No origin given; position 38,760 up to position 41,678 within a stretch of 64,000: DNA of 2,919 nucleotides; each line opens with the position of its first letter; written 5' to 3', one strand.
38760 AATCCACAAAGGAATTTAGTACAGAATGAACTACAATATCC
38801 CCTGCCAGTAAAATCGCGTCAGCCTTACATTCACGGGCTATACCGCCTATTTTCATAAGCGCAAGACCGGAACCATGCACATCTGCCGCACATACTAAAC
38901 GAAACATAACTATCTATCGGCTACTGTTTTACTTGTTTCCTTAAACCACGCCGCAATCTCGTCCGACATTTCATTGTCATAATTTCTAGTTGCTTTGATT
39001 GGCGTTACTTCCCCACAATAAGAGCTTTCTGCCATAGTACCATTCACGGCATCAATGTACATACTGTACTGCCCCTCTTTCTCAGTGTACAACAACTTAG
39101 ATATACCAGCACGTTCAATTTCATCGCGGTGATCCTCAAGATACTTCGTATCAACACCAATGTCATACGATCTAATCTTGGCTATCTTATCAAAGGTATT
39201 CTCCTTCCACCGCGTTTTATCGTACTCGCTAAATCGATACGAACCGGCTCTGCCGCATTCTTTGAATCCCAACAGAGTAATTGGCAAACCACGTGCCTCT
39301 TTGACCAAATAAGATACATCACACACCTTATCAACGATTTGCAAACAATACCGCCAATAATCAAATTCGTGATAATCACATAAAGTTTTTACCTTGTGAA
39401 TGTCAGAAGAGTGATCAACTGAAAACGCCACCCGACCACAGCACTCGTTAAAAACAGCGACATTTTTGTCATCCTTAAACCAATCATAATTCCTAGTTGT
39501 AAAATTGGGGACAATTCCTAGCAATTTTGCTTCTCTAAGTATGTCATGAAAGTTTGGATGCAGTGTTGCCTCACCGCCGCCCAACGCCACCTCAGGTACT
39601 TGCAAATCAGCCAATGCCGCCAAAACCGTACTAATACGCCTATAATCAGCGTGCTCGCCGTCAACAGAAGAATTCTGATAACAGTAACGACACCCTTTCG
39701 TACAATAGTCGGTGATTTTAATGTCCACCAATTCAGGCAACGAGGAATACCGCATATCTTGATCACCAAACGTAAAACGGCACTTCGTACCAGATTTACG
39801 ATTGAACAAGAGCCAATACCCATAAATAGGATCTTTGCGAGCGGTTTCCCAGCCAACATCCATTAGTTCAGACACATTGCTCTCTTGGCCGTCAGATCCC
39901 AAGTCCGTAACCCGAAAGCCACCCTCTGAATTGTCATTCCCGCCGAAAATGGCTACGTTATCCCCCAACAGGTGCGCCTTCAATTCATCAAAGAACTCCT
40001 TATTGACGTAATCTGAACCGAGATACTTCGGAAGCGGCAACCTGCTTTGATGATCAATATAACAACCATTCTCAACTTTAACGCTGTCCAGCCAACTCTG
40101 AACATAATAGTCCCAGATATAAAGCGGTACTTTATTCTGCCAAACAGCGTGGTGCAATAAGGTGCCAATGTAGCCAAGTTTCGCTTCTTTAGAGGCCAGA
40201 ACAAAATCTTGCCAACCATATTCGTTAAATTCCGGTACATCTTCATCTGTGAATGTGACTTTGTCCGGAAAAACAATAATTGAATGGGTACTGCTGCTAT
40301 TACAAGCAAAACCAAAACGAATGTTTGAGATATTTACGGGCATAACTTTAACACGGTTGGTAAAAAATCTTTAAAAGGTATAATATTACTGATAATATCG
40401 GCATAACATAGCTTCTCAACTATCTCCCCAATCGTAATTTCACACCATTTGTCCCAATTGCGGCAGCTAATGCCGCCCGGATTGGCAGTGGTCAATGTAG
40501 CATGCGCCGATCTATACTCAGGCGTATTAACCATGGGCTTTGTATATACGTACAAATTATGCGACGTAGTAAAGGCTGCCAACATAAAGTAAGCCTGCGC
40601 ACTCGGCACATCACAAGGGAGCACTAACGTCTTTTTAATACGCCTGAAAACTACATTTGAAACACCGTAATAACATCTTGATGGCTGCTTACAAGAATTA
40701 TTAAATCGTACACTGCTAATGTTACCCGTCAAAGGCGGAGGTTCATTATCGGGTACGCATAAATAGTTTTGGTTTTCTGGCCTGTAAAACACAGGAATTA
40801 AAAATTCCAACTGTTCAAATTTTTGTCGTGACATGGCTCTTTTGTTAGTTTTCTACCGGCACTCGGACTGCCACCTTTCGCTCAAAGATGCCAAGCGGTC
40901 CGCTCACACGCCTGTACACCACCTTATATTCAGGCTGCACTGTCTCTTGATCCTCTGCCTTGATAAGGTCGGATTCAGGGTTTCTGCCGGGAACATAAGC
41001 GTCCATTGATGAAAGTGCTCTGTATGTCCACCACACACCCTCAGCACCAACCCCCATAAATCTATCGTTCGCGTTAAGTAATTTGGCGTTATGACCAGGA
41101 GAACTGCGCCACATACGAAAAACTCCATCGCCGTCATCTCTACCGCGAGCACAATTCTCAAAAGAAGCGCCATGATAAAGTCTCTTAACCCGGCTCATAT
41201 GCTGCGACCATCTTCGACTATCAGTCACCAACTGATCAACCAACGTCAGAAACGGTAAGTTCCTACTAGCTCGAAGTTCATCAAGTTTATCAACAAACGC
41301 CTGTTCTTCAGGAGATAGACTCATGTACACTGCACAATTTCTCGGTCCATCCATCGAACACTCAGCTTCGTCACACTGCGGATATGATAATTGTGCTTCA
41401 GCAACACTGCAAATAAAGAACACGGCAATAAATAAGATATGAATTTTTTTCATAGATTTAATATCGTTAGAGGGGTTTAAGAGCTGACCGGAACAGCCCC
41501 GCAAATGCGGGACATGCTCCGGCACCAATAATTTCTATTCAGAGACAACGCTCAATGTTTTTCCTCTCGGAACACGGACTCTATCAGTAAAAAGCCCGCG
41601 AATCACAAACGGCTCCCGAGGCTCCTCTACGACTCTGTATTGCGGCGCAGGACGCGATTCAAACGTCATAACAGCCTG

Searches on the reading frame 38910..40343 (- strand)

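Call 33: search_protein_families(library=phrogs, proteins=[window:38910-40343:-], max_evalue=0.001)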
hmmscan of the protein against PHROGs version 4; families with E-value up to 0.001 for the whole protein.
window:38910-40343:- (477 aa): 4 families
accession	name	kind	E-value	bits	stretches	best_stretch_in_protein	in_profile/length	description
phrog_16999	-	other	3e-30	106.8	2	201-291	8-98/288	Fe-S oxidoreductase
phrog_7293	-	unknown function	1.1e-07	32.2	1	178-310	34-166/384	-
phrog_13987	-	other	2.2e-07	31.5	1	204-280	15-100/274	radical SAM domain-containing protein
phrog_27238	-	other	0.00027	21.2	1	210-275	29-93/338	radical SAM domain-containing protein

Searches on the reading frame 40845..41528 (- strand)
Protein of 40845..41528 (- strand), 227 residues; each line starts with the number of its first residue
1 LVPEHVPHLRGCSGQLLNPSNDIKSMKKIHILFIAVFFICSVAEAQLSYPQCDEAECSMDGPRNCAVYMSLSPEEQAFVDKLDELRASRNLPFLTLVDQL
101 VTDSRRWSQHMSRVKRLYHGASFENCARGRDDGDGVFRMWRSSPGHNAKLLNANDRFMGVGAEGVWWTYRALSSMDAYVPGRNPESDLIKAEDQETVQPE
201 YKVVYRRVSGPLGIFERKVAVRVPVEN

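Call 33: search_protein_families(library=phrogs, proteins=[window:40845-41528:-], max_evalue=0.001)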
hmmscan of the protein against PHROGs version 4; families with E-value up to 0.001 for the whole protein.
window:40845-41528:- (227 aa): 0 families

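Call 82: search_protein_families(library=pfam, proteins=[window:40845-41528:-], max_evalue=0.1)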
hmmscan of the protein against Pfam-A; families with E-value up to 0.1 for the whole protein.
window:40845-41528:- (227 aa): 1 family
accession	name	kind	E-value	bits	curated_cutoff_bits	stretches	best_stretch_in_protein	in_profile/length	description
PF00188.32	CAP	-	1.7e-05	26.1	21.1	1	80-163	2-103/117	Cysteine-rich secretory protein family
